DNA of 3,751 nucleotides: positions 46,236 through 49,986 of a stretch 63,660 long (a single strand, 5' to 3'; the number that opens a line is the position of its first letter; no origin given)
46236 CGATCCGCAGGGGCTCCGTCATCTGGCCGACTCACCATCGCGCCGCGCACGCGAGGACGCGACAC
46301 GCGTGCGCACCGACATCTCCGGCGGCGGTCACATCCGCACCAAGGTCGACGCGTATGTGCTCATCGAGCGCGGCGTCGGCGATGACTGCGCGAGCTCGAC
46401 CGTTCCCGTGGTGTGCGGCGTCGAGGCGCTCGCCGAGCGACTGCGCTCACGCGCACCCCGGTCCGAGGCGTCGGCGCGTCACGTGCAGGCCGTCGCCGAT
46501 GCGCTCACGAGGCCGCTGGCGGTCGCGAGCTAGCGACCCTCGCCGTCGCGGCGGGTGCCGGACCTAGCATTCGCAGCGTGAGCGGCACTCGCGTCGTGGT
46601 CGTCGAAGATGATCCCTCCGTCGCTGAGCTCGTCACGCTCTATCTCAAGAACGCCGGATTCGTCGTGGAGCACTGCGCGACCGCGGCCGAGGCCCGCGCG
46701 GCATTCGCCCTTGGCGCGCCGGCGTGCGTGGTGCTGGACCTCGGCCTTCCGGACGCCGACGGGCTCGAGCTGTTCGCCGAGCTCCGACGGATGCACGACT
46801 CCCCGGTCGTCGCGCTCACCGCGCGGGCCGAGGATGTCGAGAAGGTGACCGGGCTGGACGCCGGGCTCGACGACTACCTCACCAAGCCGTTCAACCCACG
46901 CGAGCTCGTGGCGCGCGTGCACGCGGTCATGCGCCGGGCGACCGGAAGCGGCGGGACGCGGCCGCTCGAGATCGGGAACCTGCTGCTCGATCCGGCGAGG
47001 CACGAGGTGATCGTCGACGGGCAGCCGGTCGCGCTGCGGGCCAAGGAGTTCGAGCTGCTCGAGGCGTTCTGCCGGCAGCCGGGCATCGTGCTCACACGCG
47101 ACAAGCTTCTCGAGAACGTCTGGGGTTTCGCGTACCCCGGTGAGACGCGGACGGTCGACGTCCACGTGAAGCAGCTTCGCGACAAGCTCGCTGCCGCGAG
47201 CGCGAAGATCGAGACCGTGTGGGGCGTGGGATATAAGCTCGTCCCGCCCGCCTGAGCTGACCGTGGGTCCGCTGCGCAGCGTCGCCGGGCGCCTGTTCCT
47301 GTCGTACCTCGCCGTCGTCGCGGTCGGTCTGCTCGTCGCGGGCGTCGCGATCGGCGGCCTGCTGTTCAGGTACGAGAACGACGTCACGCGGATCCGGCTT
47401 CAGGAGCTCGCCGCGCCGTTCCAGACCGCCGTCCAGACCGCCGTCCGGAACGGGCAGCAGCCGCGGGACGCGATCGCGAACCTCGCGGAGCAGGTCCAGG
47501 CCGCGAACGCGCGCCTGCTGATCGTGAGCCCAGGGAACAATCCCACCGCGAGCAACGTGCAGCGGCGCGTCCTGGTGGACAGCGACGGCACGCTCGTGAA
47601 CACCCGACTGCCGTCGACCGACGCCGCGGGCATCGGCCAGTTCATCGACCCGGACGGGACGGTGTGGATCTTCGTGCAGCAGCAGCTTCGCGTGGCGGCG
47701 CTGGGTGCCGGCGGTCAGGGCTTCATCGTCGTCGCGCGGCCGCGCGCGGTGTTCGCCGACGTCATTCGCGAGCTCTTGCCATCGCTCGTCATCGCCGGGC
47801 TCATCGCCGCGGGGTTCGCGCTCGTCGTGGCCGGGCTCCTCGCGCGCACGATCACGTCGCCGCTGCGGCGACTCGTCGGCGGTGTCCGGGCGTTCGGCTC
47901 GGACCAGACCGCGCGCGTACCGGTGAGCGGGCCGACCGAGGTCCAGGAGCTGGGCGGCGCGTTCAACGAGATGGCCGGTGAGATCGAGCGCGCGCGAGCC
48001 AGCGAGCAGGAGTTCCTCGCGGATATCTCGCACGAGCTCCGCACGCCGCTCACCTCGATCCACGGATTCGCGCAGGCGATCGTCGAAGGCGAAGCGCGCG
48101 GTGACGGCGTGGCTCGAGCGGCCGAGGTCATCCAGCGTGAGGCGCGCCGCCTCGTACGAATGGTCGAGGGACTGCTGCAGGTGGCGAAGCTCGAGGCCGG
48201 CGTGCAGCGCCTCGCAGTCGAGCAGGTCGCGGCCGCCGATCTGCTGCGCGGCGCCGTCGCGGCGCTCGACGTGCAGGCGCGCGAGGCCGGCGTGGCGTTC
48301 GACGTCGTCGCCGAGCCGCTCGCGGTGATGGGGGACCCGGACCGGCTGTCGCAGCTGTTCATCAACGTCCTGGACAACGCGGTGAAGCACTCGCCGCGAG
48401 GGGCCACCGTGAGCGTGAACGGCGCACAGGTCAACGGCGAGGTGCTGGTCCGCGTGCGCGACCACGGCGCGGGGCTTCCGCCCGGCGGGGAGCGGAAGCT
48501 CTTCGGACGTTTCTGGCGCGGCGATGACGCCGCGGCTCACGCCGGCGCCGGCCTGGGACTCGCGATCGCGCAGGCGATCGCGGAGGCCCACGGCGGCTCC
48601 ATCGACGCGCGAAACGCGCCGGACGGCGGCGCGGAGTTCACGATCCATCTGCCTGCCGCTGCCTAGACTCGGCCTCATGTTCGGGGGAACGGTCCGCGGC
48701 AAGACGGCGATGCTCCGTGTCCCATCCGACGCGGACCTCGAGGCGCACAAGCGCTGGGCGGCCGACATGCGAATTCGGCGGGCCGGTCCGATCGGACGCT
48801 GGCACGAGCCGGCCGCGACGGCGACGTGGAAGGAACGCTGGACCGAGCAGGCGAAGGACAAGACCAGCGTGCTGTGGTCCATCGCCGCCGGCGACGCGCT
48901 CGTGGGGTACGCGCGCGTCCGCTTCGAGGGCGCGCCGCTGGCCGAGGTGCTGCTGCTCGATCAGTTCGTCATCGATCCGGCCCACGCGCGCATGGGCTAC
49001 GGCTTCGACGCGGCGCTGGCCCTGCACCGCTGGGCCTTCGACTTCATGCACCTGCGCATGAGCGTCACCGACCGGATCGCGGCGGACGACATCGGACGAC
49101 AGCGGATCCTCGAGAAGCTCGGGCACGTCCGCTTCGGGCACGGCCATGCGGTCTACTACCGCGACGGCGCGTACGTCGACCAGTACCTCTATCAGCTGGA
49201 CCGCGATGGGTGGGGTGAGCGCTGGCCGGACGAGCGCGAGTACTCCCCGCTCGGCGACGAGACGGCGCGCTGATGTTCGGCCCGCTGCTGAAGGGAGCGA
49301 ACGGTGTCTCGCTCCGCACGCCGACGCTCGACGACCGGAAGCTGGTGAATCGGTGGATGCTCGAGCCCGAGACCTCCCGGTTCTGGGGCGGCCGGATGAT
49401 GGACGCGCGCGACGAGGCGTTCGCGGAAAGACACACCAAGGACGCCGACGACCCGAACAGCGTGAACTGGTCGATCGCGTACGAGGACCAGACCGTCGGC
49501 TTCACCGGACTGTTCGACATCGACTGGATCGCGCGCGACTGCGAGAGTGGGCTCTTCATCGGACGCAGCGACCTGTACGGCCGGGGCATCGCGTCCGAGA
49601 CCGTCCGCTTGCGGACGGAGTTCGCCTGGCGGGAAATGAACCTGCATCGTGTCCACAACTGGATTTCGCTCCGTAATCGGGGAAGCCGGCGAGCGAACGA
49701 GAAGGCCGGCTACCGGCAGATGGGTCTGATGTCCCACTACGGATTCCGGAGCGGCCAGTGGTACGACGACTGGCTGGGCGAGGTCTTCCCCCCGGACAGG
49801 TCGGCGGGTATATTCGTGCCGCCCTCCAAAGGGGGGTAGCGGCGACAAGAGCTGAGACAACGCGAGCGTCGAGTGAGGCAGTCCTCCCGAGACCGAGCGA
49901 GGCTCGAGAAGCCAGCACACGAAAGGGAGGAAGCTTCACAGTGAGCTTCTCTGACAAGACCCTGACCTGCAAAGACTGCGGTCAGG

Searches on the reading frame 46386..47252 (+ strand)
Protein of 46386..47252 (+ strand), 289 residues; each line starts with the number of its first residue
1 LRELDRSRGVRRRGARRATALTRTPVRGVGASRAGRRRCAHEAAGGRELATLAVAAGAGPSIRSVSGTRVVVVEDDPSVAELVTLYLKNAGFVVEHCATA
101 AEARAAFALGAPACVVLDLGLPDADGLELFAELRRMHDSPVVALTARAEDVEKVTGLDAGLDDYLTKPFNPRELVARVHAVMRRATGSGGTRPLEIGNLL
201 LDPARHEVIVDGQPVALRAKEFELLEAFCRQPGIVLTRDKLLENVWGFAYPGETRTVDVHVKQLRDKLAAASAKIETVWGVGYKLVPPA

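Call 38: search_protein_families(library=pfam, proteins=[window:46386-47252:+], max_evalue=0.00001)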
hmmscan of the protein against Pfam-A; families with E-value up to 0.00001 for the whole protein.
window:46386-47252:+ (289 aa): 2 families
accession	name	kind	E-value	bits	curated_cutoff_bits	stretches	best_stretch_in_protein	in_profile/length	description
PF00486.34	Trans_reg_C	-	2.3e-26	92.1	26.2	1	212-285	1-77/77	Transcriptional regulatory protein, C terminal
PF00072.30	Response_reg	-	8.2e-26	90.8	30.2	1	70-178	1-110/111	Response regulator receiver domain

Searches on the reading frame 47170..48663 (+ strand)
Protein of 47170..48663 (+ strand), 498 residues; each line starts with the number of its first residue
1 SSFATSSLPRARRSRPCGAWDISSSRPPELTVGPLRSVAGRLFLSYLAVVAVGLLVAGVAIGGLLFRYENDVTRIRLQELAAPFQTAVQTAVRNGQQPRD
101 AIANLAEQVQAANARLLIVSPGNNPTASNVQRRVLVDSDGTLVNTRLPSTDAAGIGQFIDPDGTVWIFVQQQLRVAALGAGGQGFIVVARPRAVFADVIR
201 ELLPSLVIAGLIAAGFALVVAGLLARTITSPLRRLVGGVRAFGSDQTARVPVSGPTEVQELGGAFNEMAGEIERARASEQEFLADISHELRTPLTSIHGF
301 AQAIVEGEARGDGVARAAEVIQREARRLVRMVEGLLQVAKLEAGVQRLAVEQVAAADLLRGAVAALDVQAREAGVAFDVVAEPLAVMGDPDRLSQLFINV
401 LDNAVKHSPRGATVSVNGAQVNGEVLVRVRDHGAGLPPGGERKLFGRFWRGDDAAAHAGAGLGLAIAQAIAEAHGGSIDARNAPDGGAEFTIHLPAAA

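Call 38: search_protein_families(library=pfam, proteins=[window:47170-48663:+], max_evalue=0.00001)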
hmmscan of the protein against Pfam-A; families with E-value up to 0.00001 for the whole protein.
window:47170-48663:+ (498 aa): 3 families
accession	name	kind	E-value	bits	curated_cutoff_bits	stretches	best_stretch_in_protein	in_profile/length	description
PF02518.31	HATPase_c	-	4.8e-27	95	26.4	1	388-497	1-110/111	Histidine kinase-, DNA gyrase B-, and HSP90-like ATPase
PF00512.31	HisKA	-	4.6e-18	65.5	26.9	1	279-344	2-66/66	His Kinase A (phospho-acceptor) domain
PF00672.30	HAMP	-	4.5e-13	49.7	25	1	223-273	1-52/53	HAMP domain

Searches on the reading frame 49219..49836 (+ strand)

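Call 38: search_protein_families(library=pfam, proteins=[window:49219-49836:+], max_evalue=0.00001)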
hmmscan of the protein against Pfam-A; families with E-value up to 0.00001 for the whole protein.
window:49219-49836:+ (206 aa): 2 families
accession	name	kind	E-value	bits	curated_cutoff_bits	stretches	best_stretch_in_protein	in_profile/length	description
PF13302.13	Acetyltransf_3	-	4e-20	73.4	25.4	1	32-166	4-138/138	Acetyltransferase (GNAT) domain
PF13523.12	Acetyltransf_8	-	9.8e-08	32.2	27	1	38-169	4-141/145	Acetyltransferase (GNAT) domain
